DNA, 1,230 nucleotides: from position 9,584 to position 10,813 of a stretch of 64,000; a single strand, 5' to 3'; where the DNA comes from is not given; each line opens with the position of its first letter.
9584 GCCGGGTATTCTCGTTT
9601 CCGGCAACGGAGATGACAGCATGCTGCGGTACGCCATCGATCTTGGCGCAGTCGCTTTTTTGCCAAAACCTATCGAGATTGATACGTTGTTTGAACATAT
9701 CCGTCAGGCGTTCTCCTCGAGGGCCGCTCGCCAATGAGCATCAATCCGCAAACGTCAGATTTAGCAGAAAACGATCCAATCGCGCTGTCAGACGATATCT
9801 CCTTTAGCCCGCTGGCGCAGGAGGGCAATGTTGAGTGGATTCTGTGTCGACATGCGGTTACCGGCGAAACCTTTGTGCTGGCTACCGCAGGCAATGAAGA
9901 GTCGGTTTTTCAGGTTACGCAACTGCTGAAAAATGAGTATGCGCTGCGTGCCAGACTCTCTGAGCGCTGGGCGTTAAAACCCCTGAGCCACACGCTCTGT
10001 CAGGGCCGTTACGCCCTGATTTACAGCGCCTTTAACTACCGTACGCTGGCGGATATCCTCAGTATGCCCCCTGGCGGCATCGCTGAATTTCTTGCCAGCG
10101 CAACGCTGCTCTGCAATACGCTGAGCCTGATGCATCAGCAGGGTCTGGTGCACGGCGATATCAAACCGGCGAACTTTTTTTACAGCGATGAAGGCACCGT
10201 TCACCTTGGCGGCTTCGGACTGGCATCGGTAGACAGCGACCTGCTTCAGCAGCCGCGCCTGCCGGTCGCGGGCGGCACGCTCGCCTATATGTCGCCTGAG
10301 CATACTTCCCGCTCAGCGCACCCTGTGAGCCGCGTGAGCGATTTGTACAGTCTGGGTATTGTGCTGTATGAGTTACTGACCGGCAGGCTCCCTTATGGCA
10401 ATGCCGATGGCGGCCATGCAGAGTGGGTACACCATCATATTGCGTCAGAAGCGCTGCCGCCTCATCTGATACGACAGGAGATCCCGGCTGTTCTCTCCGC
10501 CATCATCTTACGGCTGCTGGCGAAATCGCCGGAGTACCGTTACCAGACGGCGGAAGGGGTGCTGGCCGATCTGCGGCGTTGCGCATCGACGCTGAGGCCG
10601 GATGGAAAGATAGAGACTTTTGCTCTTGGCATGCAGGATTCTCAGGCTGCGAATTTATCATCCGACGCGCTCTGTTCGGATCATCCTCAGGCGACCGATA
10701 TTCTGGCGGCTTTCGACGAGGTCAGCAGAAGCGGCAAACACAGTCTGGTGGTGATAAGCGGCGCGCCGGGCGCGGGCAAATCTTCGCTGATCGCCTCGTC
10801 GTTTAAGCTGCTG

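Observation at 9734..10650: Kinase-like N-terminal domain of the giant sensor looks catalytically degenerate (pseudokinase)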

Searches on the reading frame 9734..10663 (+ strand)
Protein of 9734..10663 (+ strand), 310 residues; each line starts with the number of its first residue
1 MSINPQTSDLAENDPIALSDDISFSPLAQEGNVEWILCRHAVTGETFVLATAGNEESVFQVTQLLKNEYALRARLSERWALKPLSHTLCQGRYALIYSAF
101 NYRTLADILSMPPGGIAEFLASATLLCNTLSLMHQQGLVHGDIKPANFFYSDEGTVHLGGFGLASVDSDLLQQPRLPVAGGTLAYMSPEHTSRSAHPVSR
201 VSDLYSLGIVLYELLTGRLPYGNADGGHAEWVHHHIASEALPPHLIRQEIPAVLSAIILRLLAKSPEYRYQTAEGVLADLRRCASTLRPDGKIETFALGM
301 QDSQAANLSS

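Call 6: search_solved_structures(query=window:9734-10651:+, max_evalue=0.001, show_alignments=3)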
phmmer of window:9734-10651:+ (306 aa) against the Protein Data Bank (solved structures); distinct sequences matched with E-value up to 0.001: 1460 (the best 60 are shown).
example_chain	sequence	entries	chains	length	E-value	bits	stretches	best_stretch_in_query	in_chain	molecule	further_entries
3f61_A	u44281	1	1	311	3.6e-27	98.6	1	113-289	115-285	Serine/threonine-protein kinase pknB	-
3orm_A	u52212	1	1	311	4.2e-27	98.3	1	113-289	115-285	Serine/threonine protein kinase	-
1mru_A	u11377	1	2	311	4.3e-27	98.3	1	113-289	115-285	Probable serine/threonine-protein kinase pknB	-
3ori_A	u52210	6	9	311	4.3e-27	98.3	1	113-289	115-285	Serine/threonine protein kinase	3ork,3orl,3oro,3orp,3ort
3f69_A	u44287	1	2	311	4.3e-27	98.3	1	113-289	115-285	Serine/threonine-protein kinase pknB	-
6b2p_A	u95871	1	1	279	8.9e-27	97.3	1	113-282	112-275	Serine/threonine-protein kinase PknB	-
6i2p_A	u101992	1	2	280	8.9e-27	97.3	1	113-282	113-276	Serine/threonine-protein kinase PknB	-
5u94_A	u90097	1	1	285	8.9e-27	97.3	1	113-283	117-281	Serine/threonine-protein kinase PknB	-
1o6y_A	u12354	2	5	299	9.1e-27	97.3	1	113-282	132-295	SERINE/THREONINE-PROTEIN KINASE PKNB | Probable serine/threonine-protein kinase pknB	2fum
2h34_A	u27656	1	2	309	7.4e-20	74.6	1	122-283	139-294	Serine/threonine-protein kinase pknE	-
6u2h_C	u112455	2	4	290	1.9e-18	69.9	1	128-284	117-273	Serine/threonine-protein kinase B-raf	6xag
3c4c_A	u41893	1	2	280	2.2e-18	69.8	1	128-284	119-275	B-Raf proto-oncogene serine/threonine-protein kinase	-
4rzv_A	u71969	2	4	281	2.2e-18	69.7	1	128-284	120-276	Serine/threonine-protein kinase B-raf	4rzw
5hi2_A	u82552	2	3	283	2.2e-18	69.7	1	128-284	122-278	Serine/threonine-protein kinase B-raf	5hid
5csw_A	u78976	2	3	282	2.2e-18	69.7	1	128-284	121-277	Serine/threonine-protein kinase B-raf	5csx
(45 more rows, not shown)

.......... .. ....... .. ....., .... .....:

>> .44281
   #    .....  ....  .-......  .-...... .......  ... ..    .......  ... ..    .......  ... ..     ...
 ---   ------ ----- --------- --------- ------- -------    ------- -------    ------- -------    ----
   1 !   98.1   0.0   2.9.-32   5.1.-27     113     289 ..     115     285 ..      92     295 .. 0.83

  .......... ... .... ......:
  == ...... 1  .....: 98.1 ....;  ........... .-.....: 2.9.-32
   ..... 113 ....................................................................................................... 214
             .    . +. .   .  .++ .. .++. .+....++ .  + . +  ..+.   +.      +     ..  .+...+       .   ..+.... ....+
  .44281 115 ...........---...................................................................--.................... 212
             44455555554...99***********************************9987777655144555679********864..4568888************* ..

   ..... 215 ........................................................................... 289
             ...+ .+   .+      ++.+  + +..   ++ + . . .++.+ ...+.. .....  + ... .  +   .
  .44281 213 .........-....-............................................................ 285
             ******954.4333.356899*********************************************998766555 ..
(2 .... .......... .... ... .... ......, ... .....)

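Call 10: find_homologous_proteins(query=window:9734-10663:+, max_evalue=0.00001)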
Query window:9734-10663:+ (310 aa): 1021 proteins with E <= 0.00001 among 4628 candidates; the best 120 are listed.
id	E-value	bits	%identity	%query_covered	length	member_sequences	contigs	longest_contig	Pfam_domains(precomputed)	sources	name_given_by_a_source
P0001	5.4e-149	513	74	100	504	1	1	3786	PF07714.24,PF00069.32,PF14531.13,PF13401.13,PF13191.13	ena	-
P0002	2.8e-98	347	55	96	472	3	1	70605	PF07714.24,PF00069.32,PF14531.13,PF13191.13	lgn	-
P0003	2.7e-91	324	51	96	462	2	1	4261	PF07714.24,PF00069.32,PF14531.13,PF13191.13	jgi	-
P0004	2.4e-83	298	47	97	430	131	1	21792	PF07714.24,PF00069.32,PF13191.13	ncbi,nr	ncbi:TPA: serine/threonine-protein kinase PknK, partial [Enterobacter hormaechei subsp. hoffmannii]|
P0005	2.5e-83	298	47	97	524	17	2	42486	PF07714.24,PF00069.32,PF13401.13,PF13191.13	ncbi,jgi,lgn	-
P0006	6.0e-83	297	48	95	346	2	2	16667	PF07714.24,PF00069.32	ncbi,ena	-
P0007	3.2e-72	261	57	70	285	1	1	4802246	PF07714.24,PF00069.32,PF14531.13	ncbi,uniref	ncbi:protein kinase [Erwinia sp. E_sp_W01_6]|uniref:serine/threonine protein kinase n=1 Tax=Erwinia 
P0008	2.3e-71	259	52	73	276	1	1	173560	PF07714.24,PF00069.32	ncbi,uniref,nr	ncbi:protein kinase [Pantoea sp. LMR881]|uniref:serine/threonine protein kinase n=1 Tax=Pantoea sp. 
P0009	1.0e-70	256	58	63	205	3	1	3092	PF00069.32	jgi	-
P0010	2.4e-67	245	47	81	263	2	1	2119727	PF07714.24,PF00069.32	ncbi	-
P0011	2.6e-65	239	53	73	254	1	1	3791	PF07714.24,PF00069.32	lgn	-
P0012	3.1e-62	229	58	62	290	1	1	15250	PF07714.24,PF00069.32,PF14531.13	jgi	jgi:serine/threonine protein kinase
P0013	4.2e-62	228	53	72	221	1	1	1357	PF07714.24,PF00069.32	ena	-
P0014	1.4e-60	223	44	82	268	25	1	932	PF07714.24,PF00069.32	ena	-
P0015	1.3e-54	204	47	78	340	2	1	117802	PF07714.24,PF00069.32,PF14531.13,PF13191.13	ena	-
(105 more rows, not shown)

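Call 26: predict_structure(alignment_id=A1)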
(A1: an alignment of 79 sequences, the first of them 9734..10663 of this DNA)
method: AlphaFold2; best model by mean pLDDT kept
length: 310 residues; sequences in the alignment: 79
mean_pLDDT: 89.2   pTM: 0.89
mean pLDDT of the five models: 89.2, 88.8, 88.5, 87.9, 87.8
residues with pLDDT >= 90: 231; 70-90: 45; 50-70: 20; < 50: 14
segments of 3 or more residues with pLDDT < 50: 1-10, 307-310
pLDDT, mean of each block of 10 residues (from residue 1): 41 81 92 94 95 96 96 96 96 94 90 95 98 96 96 94 84 62 90 87 98 96 68 84 97 98 96 98 97 96 63
secondary structure, 60 per line:
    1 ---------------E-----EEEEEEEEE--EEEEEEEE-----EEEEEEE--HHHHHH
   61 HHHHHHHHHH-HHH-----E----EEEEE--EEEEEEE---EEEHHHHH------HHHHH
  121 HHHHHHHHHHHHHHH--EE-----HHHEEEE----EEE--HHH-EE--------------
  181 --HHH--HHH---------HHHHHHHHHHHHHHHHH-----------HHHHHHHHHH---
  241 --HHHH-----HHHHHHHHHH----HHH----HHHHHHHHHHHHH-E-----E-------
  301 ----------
elements in order: E22-30 E33-40 E46-52 H55-70 E85-89 E92-98 E102-104 H105-109 H116-135 E148-151 E156-158 H200-216 H228-237 H243-246 H252-261 H273-285

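Call 28: find_related_loci(query=A2, collection=genome_contigs, flank=10000)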
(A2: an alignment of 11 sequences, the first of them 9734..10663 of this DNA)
Query A2 (310 aa) in genome_contigs; peptide patterns used: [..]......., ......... (x = any residue, [..] = any of these).
600 stretches matched a pattern (row limit reached: there are more); 597 encode a relative of the query (tblastn E <= 1e-3); the best 80 are kept; 80 distinct loci.
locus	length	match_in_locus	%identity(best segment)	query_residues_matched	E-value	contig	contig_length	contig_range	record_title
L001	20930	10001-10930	78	1-310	1e-168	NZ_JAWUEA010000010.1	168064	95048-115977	Rouxiella sp. T17 T17_001_10, whole genome shotgun sequence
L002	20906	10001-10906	60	1-302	1e-119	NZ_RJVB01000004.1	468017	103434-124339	Erwinia sp. JUb26 Ga0304838_104, whole genome shotgun sequence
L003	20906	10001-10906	59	9-310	9e-114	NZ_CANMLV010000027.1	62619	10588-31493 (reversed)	Uncultured Cedecea sp. isolate 73.fasta NODE_27, whole genome shotgun sequence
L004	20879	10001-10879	55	10-302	2e-101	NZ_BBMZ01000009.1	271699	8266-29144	Pseudescherichia vulneris NBRC 102420, whole genome shotgun sequence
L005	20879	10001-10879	55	10-302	3e-100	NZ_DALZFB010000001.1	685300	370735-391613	MAG: Pseudescherichia sp. isolate CTOTU46913 NODE_2_length_685300_cov_13.162704, whole genome shotgun sequence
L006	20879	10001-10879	55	10-302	3e-100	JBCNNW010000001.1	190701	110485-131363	MAG: Pseudescherichia sp. isolate SMAGNO111 Contig1, whole genome shotgun sequence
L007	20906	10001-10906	53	5-306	5e-99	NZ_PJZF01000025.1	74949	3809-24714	Chimaeribacter californicus strain 2015-Iso6 NODE_25_length_74949_cov_22.3172_ID_4630, whole genome shotgun sequence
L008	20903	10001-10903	53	10-308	5e-99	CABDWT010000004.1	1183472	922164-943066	Phytobacter ursingii strain ATCC27989T genome assembly, contig: ATCC27989T_contig_12, whole genome shotgun sequence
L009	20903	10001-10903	53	10-308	1e-98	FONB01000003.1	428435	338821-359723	Kosakonia sp. S29 genome assembly, contig: Ga0075254_103, whole genome shotgun sequence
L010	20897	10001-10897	56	12-308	1e-98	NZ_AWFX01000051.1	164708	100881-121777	Franconibacter helveticus LMG 23732 strain LMG23732T contig124, whole genome shotgun sequence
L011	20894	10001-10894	52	1-302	6e-97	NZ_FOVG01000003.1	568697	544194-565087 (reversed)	Candidatus Pantoea varia isolate OV426, whole genome shotgun sequence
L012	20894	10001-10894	52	1-302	2e-96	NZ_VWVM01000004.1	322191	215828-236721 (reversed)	Candidatus Pantoea gossypiicola isolate B_8 Scaffold_4, whole genome shotgun sequence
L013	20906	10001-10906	71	9-310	7e-145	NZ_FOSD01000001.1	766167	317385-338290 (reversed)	Candidatus Pantoea symbiotica isolate YR512, whole genome shotgun sequence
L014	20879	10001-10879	53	10-302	3e-96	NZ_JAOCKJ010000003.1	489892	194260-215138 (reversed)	Pantoea sp. GD03673 3, whole genome shotgun sequence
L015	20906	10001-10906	48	5-306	4e-90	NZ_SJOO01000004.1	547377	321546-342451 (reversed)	Enterobacter wuhouensis strain WCHEW120002 4, whole genome shotgun sequence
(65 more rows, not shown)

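Call 30: fold_search(model_id=the predicted structure, library=pdb)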
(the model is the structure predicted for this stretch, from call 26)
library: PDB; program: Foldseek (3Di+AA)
matches with E <= 10: 2000; with E <= 0.001: 2000
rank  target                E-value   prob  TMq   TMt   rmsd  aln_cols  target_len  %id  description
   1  5u94                  1.6e-19  1.00  0.71  0.82   3.8       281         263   27  Crystal structure of the Mycobacterium tuberculosis PASTA kinase PknB in complex with the potential theraputic kinase in (released 2017-12-20)
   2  1o6y                  1.4e-17  1.00  0.70  0.82   3.7       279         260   26  Catalytic domain of PknB kinase from Mycobacterium tuberculosis (released 2003-01-30)
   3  3f69_A                4.2e-17  1.00  0.71  0.80   3.8       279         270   26  Crystal structure of the Mycobacterium tuberculosis PknB mutant kinase domain in complex with KT5720 (released 2008-12-02)
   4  4eqm_D                9.8e-17  1.00  0.67  0.77   5.3       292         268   20  Structural analysis of Staphylococcus aureus serine/threonine kinase PknB (released 2012-06-27)
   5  9ymt                  3.9e-16  1.00  0.67  0.75   5.6       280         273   22  Staphylococcus aureus serine/threonine kinase Stk1 with inhibitor GW779439X (released 2026-03-11)
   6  6b2q_C                1.9e-15  1.00  0.72  0.83   3.5       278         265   23  Dual Inhibition of the Essential Protein Kinases A and B in Mycobacterium tuberculosis (released 2018-02-14)
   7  7uir_B                2.7e-15  1.00  0.69  0.80   3.7       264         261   21  Cocrystal structure of human CaMKII-alpha (CAMK2A)kinase domain and Tiam1 in complex with ATP (released 2022-04-06)
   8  4eqm_A                5.0e-15  1.00  0.68  0.78   4.8       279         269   22  Structural analysis of Staphylococcus aureus serine/threonine kinase PknB (released 2012-06-27)
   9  6b2q_A                5.6e-15  1.00  0.70  0.82   3.5       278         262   22  Dual Inhibition of the Essential Protein Kinases A and B in Mycobacterium tuberculosis (released 2018-02-14)
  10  6b2q_B                6.2e-15  1.00  0.69  0.79   4.2       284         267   20  Dual Inhibition of the Essential Protein Kinases A and B in Mycobacterium tuberculosis (released 2018-02-14)
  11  6ayw_A                1.1e-14  1.00  0.70  0.73   3.9       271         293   21  The structure of human CamKII with bound inhibitor (released 2017-11-15)
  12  8uso_B                1.2e-14  1.00  0.64  0.47  11.8       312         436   20  Full-length human CaMKII delta holoenzyme (released 2024-03-27)
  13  4fr4_B                1.3e-14  1.00  0.66  0.59   4.5       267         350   19  Crystal structure of human serine/threonine-protein kinase 32A (YANK1) (released 2012-07-18)
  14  4wno                  1.5e-14  1.00  0.69  0.77   3.8       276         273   20  Structure of ULK1 bound to an inhibitor (released 2015-01-14)
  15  7uis_A                1.6e-14  1.00  0.67  0.77   3.9       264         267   20  Cocrystal structure of human CaMKII-alpha (CAMK2A)kinase domain and GluN2B(S1303D) (released 2022-04-06)
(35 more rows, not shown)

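Call 45: search_protein_representatives(protein=window:9734-10663:+)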
Query: 310 residues. Proteins with E-value up to 0.001 (for the whole library): 754861; up to 1e-10: 293565; up to 1e-30: 1901. The best 150 are listed.
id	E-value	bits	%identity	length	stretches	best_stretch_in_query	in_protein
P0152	2.6e-106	371.6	56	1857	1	7-309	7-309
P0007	1.0e-72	261.3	56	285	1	26-245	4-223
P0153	7.6e-71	255.1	34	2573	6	183-297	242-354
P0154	8.8e-71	254.9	29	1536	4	102-291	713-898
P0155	2.1e-64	234.0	35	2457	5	91-295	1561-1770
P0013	1.3e-62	228.1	54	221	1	2-222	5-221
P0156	1.9e-61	224.3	31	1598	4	127-287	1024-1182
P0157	2.0e-61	224.2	43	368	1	17-303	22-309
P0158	1.8e-60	221.0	33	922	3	115-282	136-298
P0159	3.4e-59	216.9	38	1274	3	91-282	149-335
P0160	7.5e-59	215.8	34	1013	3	104-283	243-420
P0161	2.6e-58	214.0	35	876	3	126-284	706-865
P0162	3.0e-58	213.8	34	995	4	95-286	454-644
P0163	6.7e-58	212.6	37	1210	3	120-291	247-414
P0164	5.8e-57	209.6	36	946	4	118-283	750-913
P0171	4.0e-53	197.0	37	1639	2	45-303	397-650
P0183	9.1e-49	182.7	34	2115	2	41-306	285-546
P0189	4.9e-48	180.3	38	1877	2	68-302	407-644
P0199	3.6e-47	177.4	41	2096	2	122-303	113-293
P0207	1.7e-46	175.2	38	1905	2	47-303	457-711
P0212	5.1e-46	173.6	33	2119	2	117-303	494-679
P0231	8.6e-45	169.6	34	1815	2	90-303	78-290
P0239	1.6e-44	168.7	39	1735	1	34-304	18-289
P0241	2.4e-44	168.1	43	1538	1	46-303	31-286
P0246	3.5e-44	167.6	42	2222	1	61-302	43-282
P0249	4.6e-44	167.2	44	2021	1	61-303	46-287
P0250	4.9e-44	167.1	32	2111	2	65-303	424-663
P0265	2.2e-43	165.0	39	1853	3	66-303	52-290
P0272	3.0e-43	164.5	45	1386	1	61-303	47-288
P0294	1.1e-42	162.7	42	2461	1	55-302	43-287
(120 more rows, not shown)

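Call 52: search_protein_families(library=pfam, proteins=[P0265, P0199, P0189, P0246, P0239], max_evalue=0.00001)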
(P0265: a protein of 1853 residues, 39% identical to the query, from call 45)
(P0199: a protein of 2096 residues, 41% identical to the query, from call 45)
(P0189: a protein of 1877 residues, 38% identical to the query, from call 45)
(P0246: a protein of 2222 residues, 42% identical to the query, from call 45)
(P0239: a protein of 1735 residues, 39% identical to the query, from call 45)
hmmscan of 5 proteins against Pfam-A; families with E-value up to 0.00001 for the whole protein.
P0265 (1853 aa): 7 families
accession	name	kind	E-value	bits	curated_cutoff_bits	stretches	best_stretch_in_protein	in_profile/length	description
PF00069.31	Pkinase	-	7.9e-79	265.2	31.7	3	17-257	11-252/263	Protein kinase domain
PF07714.23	PK_Tyr_Ser-Thr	-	1.5e-46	159.3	23.1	2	21-256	15-248/258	Protein tyrosine and serine/threonine kinase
PF13191.12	AAA_16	-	1.9e-43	149.3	32.6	1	299-487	1-167/167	AAA ATPase domain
PF01590.32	GAF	-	2.6e-15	57.5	22.4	1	1344-1486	2-133/133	GAF domain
PF13185.12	GAF_2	-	9.5e-12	45.7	28.6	1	1345-1487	5-136/136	GAF domain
PF03109.22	ABC1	-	8.1e-11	42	22.9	0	77-157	140-219/244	ABC1 atypical kinase-like domain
PF06293.20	Kdo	-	2.8e-06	27.4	21.3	0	111-149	125-166/207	Lipopolysaccharide kinase (Kdo/WaaP) family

P0199 (2096 aa): 11 families
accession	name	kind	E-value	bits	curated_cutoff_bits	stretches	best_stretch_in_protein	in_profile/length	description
PF00069.31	Pkinase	-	7e-71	239.1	31.7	2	1798-2067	1-257/263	Protein kinase domain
PF07714.23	PK_Tyr_Ser-Thr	-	7.3e-48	163.6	23.1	2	1800-2063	3-251/258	Protein tyrosine and serine/threonine kinase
PF13191.12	AAA_16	-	3.8e-33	115.8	32.6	1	303-489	2-167/167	AAA ATPase domain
PF00158.32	Sigma54_activat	-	3.3e-32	111.9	20.2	1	1554-1709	3-167/168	Sigma-54 interaction domain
PF25601.1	AAA_lid_14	-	1.4e-20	73.4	27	1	1715-1782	1-68/87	AAA+ ATPase lid domain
PF14532.12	Sigma54_activ_2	-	1.3e-19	71.3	25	1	1554-1714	2-138/138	Sigma-54 interaction domain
PF01590.32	GAF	-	5e-16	59.9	22.4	1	1366-1509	2-133/133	GAF domain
PF13185.12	GAF_2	-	1.2e-11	45.4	28.6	1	1366-1508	4-134/136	GAF domain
PF03109.22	ABC1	-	1.1e-07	31.7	22.9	0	120-161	179-219/244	ABC1 atypical kinase-like domain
PF07728.20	AAA_5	-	1.8e-06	28.5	22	0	1575-1667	1-96/139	AAA domain (dynein-related subfamily)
PF01636.29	APH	-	9.2e-06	26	23.2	0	125-156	166-197/239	Phosphotransferase enzyme family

P0189 (1877 aa): 7 families
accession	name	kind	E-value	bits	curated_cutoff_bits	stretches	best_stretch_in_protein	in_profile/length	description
PF00069.31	Pkinase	-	1e-70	238.6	31.7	2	8-270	1-259/263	Protein kinase domain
PF07714.23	PK_Tyr_Ser-Thr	-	2.3e-51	175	23.1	2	10-263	3-250/258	Protein tyrosine and serine/threonine kinase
PF13191.12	AAA_16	-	2.6e-39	135.8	32.6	1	655-842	2-167/167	AAA ATPase domain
PF01590.32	GAF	-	9.4e-12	46.1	22.4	1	1700-1836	6-131/133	GAF domain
PF06293.20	Kdo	-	3e-09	37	21.3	0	49-159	54-171/207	Lipopolysaccharide kinase (Kdo/WaaP) family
PF03109.22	ABC1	-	1.3e-06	28.2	22.9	0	58-158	125-215/244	ABC1 atypical kinase-like domain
PF13185.12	GAF_2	-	3.5e-06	27.7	28.6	1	1701-1836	9-133/136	GAF domain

P0246 (2222 aa): 12 families
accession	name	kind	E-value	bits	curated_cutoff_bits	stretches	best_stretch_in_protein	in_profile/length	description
PF13191.12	AAA_16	-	8.5e-34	117.9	32.6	1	292-481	1-167/167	AAA ATPase domain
PF07568.18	HisKA_2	-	1.7e-26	92.5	22.3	1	2023-2098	1-76/76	Histidine kinase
PF08447.18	PAS_3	-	1.1e-25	90.1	25.6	2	1495-1578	4-89/89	PAS fold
PF00069.31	Pkinase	-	9e-25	88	31.7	1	94-259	94-261/263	Protein kinase domain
PF08448.16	PAS_4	-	5.8e-17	62.3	23.1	1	1488-1583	13-107/110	PAS fold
PF00989.32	PAS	-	1e-16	61.4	22.6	1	1471-1581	2-113/113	PAS fold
PF01590.32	GAF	-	4.9e-15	56.7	22.4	1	1306-1449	1-133/133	GAF domain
PF07714.23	PK_Tyr_Ser-Thr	-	1.1e-14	54.9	23.1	1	35-251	80-250/258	Protein tyrosine and serine/threonine kinase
PF13185.12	GAF_2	-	2.9e-13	50.7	28.6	0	1359-1450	52-136/136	GAF domain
PF13426.13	PAS_9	-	4.6e-12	46.6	27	0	1489-1581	10-101/103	PAS domain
PF02518.31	HATPase_c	-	1.3e-10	42.1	26.4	1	2125-2214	7-109/111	Histidine kinase-, DNA gyrase B-, and HSP90-like ATPase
PF13581.12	HATPase_c_2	-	3.5e-08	33.9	27.4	1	2098-2195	22-113/127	Histidine kinase-like ATPase domain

P0239 (1735 aa): 7 families
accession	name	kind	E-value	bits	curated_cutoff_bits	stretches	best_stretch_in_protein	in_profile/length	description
PF13191.12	AAA_16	-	4.9e-41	141.4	32.6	1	298-486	2-167/167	AAA ATPase domain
PF00990.26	GGDEF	-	6.6e-38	130.4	23.8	1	1513-1688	2-160/161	Diguanylate cyclase, GGDEF domain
PF00069.31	Pkinase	-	8.1e-29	101.3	31.7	1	54-256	48-253/263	Protein kinase domain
PF01590.32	GAF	-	5.9e-17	62.9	22.4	1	1310-1453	1-133/133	GAF domain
PF07714.23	PK_Tyr_Ser-Thr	-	4.1e-16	59.5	23.1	1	69-255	66-249/258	Protein tyrosine and serine/threonine kinase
PF13185.12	GAF_2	-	1.2e-14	55.1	28.6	1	1310-1454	3-136/136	GAF domain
PF13492.12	GAF_3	-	2.8e-08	34.7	27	1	1310-1455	1-129/129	GAF domain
